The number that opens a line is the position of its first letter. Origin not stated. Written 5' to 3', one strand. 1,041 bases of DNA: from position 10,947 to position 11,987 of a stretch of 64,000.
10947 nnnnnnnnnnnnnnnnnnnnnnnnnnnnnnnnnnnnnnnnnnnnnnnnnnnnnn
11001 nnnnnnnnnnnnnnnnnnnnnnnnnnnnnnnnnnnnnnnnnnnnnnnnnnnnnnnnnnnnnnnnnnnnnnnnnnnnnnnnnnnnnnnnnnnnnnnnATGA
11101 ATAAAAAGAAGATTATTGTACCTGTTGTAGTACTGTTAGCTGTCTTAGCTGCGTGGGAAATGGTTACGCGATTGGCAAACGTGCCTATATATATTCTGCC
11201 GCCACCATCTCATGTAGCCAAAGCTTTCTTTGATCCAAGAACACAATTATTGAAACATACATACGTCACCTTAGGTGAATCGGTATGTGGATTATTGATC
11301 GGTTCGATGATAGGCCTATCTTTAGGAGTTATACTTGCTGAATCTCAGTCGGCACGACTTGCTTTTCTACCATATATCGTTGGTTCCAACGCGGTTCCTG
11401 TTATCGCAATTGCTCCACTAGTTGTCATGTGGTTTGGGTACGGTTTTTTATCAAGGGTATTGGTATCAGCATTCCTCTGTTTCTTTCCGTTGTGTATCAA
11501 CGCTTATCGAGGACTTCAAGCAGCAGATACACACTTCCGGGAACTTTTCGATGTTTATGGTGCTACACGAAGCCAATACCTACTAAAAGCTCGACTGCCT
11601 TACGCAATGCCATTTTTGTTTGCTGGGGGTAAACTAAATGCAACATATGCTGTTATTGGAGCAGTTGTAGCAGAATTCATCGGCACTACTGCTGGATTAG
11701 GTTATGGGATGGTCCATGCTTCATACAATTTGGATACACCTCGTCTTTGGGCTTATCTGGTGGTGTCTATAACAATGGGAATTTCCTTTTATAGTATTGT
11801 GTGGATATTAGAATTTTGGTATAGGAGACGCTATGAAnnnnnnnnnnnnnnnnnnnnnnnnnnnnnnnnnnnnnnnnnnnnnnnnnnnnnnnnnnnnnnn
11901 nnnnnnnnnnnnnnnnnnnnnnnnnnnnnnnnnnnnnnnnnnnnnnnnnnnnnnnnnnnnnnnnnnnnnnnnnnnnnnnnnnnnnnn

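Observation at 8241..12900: AT-rich five-gene operon coupling a RelA/SpoT-type enzyme and a methyltransferase to a NitT/TauT-type ABC importer, inside an archaeal element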

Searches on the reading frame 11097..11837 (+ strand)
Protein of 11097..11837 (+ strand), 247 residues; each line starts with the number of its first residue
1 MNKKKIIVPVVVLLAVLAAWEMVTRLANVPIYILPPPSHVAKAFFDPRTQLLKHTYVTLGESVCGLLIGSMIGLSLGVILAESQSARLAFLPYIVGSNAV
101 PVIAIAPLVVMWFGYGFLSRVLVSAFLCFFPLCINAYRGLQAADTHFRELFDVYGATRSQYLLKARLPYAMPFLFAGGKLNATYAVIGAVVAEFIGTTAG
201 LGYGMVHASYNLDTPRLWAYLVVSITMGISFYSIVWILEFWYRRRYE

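Call 3: search_protein_families(library=pfam, proteins=[window:11097-11837:+], max_evalue=0.01)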
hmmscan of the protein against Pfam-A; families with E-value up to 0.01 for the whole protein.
window:11097-11837:+ (247 aa): 1 family
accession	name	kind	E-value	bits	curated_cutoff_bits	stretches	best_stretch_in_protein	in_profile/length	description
PF00528.27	BPD_transp_1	-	2.3e-28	99.6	26.4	1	73-243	1-183/184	Binding-protein-dependent transport system inner membrane component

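Call 4: search_protein_families(library=ncbifam, proteins=[window:11097-11837:+], max_evalue=0.01)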
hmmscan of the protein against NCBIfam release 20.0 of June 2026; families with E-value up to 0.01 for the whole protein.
window:11097-11837:+ (247 aa): 9 families
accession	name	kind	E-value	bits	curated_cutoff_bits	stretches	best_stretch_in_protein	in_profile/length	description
NF040733.1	ABC_perm_U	equivalog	2.8e-33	115.5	295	1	2-239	4-242/251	ABC transporter permease subunit SaoP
NF008470.0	PRK11365.1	equivalog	6.9e-21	74.8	347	1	7-217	12-224/263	aliphatic sulfonate ABC transporter permease SsuC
NF007545.0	PRK10160.1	equivalog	6.5e-19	68.4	342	1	3-218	21-243/275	taurine ABC transporter permease TauC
TIGR01183.1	ntrB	equivalog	2.9e-14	53.2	209.05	1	54-213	18-176/202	nitrate ABC transporter permease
NF008196.0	PRK10952.1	equivalog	1.8e-12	46.7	439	1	9-206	108-296/356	glycine betaine/L-proline ABC transporter permease ProW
TIGR03416.1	ABC_choXWV_perm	equivalog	3.5e-09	36.5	363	1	24-213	63-245/267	choline ABC transporter permease subunit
TIGR01097.1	PhnE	equivalog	0.00037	20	216.7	1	10-216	10-225/252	phosphonate ABC transporter, permease protein PhnE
NF007047.0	PRK09500.1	equivalog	0.00098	18.8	326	1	64-197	73-208/257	spermidine/putrescine ABC transporter permease PotC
TIGR02141.1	modB_ABC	equivalog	0.0033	17.1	182.6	1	113-234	76-199/208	molybdate ABC transporter permease subunit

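Call 6: search_protein_families(library=padloc, proteins=[window:11097-11837:+], max_evalue=0.01)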
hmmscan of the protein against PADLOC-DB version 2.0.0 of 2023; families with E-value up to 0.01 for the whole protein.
window:11097-11837:+ (247 aa): 0 families
